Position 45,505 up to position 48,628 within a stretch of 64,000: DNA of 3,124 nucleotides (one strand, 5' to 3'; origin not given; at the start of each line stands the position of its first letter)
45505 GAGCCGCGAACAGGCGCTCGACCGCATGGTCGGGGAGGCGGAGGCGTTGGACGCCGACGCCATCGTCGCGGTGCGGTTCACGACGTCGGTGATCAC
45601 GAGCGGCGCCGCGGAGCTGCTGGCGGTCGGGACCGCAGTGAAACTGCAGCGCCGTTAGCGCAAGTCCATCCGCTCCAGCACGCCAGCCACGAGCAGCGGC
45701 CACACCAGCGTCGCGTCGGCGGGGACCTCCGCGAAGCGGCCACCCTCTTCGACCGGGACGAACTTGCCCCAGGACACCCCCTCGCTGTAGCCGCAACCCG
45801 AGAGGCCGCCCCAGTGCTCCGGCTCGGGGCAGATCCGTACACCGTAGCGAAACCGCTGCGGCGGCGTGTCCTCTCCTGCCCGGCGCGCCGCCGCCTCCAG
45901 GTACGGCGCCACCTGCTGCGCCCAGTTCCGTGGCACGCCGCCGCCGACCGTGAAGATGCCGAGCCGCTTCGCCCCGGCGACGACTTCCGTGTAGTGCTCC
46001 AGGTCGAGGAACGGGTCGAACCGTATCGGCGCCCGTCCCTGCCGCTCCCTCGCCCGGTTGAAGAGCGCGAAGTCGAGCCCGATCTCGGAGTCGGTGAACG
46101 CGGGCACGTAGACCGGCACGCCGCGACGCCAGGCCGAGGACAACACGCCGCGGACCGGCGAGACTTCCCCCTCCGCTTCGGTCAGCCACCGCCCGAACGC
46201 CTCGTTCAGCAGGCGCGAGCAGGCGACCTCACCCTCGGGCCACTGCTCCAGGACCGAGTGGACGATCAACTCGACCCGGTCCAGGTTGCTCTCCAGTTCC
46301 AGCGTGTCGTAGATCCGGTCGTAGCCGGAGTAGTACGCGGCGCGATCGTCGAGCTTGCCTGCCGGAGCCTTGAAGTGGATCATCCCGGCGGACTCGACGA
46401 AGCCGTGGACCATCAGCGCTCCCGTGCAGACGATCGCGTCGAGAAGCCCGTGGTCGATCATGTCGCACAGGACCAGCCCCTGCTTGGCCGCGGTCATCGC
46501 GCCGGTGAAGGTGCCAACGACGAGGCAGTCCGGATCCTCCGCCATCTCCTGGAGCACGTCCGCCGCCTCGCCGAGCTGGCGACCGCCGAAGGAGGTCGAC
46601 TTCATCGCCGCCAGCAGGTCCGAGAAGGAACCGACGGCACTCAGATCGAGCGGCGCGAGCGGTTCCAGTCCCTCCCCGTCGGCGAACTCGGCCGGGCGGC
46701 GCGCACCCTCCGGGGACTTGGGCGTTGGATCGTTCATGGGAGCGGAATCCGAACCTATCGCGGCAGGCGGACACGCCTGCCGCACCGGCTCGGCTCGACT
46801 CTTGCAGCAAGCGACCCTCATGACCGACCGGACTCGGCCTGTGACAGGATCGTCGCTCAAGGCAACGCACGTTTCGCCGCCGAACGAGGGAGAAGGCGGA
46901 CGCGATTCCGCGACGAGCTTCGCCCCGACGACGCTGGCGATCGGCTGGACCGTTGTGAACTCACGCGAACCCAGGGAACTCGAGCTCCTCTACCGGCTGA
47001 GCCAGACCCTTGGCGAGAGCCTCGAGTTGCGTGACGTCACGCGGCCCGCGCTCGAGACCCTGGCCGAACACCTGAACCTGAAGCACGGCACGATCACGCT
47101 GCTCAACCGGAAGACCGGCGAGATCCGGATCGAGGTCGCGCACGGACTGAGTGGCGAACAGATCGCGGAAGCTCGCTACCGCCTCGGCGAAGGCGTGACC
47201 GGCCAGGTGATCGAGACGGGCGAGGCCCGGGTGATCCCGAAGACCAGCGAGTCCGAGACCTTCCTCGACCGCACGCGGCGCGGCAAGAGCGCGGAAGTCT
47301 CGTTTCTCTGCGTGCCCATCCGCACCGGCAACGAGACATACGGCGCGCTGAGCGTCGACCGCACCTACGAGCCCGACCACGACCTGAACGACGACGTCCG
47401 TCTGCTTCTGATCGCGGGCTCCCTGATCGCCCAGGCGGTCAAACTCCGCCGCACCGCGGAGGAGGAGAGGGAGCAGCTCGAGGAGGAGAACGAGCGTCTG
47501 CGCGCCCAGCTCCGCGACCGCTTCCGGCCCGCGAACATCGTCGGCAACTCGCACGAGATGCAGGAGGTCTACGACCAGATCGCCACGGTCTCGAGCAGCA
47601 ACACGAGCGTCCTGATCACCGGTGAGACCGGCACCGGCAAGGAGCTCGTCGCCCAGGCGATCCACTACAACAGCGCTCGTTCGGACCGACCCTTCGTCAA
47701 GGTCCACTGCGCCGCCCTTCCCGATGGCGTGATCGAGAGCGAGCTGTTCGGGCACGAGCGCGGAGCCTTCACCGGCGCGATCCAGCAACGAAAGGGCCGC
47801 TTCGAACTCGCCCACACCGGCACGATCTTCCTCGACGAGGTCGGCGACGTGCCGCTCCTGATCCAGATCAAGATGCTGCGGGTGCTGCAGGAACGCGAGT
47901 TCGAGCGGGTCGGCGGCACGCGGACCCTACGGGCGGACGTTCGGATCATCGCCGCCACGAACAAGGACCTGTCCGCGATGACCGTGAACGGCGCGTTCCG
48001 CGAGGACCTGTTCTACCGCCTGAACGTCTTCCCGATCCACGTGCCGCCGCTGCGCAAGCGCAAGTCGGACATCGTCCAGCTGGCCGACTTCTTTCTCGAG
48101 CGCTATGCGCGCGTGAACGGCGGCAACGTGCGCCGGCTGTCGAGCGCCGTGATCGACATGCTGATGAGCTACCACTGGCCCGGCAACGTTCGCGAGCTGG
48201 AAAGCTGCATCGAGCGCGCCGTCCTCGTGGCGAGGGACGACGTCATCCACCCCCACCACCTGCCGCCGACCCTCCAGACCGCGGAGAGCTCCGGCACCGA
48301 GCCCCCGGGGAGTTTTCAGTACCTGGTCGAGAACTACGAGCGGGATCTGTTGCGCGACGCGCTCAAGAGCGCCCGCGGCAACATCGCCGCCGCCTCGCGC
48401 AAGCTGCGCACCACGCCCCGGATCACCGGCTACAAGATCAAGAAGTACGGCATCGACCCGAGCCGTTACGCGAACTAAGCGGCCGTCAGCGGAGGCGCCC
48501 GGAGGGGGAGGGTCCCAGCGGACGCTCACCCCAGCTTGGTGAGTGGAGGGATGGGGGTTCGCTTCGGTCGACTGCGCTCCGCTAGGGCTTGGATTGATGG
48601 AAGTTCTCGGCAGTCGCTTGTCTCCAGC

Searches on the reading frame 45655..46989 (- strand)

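Call 42: search_protein_families(library=pfam, proteins=[window:45655-46989:-], max_evalue=0.00001)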
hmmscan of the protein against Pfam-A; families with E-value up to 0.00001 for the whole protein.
window:45655-46989:- (444 aa): 1 family
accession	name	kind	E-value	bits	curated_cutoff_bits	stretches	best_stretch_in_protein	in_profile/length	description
PF01916.23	DS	-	9e-70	235.6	27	1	124-436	1-287/288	Deoxyhypusine synthase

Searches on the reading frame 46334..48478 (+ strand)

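Call 42: search_protein_families(library=pfam, proteins=[window:46334-48478:+], max_evalue=0.00001)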
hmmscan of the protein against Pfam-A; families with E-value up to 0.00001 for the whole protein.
window:46334-48478:+ (714 aa): 7 families
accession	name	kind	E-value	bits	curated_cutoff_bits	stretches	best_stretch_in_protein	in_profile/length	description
PF00158.32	Sigma54_activat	-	4.1e-71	238.5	20.2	1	402-569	1-168/168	Sigma-54 interaction domain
PF25601.1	AAA_lid_14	-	5.9e-28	97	27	1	574-655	1-82/87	AAA+ ATPase lid domain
PF14532.12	Sigma54_activ_2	-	2.6e-21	76.7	25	1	403-573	1-138/138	Sigma-54 interaction domain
PF13185.12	GAF_2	-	2.9e-14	53.9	28.6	1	230-369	2-135/136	GAF domain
PF01590.32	GAF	-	2.9e-13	50.9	22.4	1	232-369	2-133/133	GAF domain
PF02954.25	HTH_8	-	5.1e-06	26.6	22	0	665-705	2-42/42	Bacterial regulatory protein, Fis family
PF07728.20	AAA_5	-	9.8e-06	26.1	22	0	426-544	2-123/139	AAA domain (dynein-related subfamily)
